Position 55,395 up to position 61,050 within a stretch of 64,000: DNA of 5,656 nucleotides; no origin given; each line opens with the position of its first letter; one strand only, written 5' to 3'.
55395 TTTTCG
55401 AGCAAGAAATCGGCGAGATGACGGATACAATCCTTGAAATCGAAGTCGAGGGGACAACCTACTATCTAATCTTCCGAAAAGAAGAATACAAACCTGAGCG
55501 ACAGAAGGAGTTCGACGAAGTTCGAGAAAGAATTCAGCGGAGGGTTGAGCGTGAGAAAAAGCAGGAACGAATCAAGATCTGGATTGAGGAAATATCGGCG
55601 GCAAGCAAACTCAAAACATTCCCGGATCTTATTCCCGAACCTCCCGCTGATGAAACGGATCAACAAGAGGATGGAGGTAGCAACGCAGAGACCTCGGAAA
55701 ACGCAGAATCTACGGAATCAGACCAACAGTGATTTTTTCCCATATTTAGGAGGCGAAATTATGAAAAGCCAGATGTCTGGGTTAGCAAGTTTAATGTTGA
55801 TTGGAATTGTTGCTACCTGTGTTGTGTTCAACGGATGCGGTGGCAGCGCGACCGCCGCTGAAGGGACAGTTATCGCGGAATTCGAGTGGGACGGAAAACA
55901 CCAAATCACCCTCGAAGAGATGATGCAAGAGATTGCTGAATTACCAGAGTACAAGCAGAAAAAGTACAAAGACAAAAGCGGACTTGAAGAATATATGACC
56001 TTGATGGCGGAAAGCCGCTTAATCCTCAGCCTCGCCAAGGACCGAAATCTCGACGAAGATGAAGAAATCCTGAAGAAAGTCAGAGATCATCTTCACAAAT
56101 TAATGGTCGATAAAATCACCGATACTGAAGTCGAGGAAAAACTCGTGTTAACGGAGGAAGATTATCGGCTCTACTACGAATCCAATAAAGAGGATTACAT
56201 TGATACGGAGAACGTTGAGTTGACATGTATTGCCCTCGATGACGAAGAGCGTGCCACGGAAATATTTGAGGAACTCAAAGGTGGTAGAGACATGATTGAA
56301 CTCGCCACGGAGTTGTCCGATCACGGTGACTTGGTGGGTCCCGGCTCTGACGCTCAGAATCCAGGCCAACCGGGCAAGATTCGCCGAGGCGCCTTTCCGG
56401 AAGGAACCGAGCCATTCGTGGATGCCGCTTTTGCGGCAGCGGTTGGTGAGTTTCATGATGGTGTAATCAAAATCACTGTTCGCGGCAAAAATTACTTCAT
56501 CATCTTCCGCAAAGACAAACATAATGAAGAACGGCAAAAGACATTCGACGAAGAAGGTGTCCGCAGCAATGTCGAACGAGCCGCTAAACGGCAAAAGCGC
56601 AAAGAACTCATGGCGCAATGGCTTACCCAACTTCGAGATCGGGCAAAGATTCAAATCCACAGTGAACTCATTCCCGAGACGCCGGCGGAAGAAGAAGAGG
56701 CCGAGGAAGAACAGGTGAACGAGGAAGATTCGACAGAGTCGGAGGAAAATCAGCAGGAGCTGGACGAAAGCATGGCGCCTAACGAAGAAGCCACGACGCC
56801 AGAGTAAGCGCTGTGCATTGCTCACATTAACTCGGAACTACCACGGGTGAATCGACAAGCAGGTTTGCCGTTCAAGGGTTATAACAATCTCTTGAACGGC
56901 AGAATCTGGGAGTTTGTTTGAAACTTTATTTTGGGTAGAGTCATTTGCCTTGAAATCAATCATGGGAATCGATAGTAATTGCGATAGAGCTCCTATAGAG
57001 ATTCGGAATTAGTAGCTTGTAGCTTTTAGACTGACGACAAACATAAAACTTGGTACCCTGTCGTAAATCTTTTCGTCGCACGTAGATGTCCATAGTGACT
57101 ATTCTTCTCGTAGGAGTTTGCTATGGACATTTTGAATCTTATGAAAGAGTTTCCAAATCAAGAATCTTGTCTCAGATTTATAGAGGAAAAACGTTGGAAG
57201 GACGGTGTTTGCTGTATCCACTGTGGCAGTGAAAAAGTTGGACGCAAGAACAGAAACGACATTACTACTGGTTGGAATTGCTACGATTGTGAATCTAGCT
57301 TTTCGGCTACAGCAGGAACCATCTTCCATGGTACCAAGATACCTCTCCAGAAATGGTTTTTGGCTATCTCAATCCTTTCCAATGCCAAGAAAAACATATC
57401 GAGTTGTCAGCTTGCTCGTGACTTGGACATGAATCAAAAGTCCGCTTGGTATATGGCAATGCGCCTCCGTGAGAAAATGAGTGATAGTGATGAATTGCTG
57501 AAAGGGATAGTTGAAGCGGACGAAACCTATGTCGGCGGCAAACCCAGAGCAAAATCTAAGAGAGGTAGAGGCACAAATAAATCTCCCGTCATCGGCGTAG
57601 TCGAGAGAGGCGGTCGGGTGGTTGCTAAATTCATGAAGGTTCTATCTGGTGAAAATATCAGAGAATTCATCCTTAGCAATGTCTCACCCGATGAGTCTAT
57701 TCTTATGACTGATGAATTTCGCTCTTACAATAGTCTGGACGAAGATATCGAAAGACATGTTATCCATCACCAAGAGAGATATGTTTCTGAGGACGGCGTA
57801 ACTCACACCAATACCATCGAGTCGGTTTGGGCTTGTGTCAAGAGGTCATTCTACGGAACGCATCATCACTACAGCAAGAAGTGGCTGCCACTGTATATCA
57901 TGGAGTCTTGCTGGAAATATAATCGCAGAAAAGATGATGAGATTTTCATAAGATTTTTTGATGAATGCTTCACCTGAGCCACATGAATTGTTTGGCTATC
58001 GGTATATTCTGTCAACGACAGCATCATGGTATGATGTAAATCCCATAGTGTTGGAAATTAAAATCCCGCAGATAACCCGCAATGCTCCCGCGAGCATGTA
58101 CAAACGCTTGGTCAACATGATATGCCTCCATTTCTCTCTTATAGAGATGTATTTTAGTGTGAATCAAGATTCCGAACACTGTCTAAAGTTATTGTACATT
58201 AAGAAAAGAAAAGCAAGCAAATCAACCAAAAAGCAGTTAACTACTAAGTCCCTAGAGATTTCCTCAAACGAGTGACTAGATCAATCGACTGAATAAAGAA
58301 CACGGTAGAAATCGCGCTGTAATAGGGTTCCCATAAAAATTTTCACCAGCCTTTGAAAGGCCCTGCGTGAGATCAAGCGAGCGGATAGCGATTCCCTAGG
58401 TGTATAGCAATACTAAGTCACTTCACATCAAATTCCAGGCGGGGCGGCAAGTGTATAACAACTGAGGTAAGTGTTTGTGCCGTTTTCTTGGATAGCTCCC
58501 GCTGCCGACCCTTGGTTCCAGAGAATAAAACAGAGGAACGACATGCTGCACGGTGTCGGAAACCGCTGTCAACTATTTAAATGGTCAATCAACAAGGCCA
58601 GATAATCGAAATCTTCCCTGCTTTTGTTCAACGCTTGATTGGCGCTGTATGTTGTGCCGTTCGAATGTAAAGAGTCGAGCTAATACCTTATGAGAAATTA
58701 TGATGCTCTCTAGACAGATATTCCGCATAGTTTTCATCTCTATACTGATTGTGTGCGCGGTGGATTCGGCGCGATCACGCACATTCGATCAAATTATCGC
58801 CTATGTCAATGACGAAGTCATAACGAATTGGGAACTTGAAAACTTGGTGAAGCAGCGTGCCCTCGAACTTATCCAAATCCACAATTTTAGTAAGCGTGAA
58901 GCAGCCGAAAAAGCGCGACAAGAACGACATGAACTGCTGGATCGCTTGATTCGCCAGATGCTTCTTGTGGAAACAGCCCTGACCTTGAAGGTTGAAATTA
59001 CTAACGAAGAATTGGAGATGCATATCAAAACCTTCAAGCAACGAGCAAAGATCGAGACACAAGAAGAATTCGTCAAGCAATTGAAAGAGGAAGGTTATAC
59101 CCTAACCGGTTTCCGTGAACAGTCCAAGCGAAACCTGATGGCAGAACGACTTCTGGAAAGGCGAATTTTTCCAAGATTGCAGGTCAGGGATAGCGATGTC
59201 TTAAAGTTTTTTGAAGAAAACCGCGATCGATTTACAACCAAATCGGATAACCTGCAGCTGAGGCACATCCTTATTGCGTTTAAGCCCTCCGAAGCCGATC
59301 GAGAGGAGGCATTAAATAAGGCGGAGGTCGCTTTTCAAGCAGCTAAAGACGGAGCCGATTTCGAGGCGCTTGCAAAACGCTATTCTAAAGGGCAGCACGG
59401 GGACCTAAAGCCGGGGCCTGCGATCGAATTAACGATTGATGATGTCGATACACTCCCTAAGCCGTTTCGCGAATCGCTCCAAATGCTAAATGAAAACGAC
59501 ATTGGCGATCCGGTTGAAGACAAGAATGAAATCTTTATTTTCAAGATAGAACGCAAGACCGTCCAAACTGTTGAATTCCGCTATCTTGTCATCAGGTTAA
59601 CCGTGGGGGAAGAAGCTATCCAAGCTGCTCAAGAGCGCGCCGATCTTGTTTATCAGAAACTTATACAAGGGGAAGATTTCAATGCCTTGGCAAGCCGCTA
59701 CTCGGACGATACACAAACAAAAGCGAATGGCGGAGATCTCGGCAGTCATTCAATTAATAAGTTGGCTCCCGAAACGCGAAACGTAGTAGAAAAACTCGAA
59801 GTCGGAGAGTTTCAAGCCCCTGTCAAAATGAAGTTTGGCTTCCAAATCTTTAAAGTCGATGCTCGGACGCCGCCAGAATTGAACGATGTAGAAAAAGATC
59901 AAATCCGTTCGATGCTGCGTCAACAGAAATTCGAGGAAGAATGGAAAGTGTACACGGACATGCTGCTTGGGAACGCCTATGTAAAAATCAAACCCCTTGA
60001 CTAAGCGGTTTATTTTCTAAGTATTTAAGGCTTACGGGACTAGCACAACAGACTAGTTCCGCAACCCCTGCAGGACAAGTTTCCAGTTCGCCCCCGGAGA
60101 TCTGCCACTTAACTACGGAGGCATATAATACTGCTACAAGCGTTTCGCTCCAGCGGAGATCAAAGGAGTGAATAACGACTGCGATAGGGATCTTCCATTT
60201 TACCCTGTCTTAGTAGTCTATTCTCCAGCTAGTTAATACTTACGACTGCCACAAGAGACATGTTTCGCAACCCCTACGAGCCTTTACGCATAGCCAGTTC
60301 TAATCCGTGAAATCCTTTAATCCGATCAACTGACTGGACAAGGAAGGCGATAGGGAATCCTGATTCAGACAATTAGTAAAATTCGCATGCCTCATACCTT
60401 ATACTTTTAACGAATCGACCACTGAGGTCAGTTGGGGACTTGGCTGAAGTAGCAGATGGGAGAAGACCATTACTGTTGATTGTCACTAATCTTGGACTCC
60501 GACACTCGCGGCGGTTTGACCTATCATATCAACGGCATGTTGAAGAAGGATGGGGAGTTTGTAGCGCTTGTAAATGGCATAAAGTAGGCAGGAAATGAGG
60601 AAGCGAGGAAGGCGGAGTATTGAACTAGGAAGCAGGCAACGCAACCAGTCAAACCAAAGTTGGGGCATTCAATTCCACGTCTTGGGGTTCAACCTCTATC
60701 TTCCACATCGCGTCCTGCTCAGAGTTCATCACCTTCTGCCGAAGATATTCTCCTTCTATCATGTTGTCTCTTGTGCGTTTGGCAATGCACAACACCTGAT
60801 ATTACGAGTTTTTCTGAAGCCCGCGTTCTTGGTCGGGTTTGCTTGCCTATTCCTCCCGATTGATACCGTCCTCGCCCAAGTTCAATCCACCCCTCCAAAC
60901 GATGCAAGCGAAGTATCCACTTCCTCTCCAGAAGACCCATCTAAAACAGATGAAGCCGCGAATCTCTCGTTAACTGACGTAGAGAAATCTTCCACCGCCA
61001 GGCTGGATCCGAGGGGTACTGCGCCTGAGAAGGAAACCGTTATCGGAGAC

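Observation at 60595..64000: The LptD/OstA-like outer-membrane protein appears to carry two parvulin (SurA-type) domains inserted between its N-terminal jellyroll and its beta-barrel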

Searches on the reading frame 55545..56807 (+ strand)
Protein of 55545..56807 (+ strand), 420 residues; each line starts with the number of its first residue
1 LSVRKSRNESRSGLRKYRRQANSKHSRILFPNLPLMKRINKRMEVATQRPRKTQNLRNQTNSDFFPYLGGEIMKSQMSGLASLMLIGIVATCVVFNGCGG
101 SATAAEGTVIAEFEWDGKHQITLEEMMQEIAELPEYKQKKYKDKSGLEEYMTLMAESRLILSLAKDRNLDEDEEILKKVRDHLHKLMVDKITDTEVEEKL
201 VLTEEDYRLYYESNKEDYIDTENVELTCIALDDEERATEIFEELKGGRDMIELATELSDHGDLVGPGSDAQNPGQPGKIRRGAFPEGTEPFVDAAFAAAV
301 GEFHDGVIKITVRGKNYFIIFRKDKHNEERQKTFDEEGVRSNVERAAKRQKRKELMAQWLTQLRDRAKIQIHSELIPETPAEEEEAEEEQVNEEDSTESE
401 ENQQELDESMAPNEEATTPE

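Call 8: search_protein_families(library=pfam, proteins=[window:55545-56807:+], max_evalue=0.01)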
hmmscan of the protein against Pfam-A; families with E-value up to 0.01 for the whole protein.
window:55545-56807:+ (420 aa): 1 family
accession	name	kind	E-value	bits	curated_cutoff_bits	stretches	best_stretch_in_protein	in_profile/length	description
PF13145.12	Rotamase_2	-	1.6e-07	32.6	27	1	203-336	2-118/121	PPIC-type PPIASE domain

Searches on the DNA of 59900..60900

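Call 77: search_rna_families(source=window, start=59900, end=60900, threshold=evalue, max_evalue=1)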
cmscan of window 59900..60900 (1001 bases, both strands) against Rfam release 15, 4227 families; matches with E-value up to 1: 1.
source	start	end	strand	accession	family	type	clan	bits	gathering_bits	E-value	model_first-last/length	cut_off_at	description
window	60687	60736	-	RF01142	sR19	Gene; snRNA; snoRNA; CD-box;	-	16.2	45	0.32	1-63/63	no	Small nucleolar RNA sR19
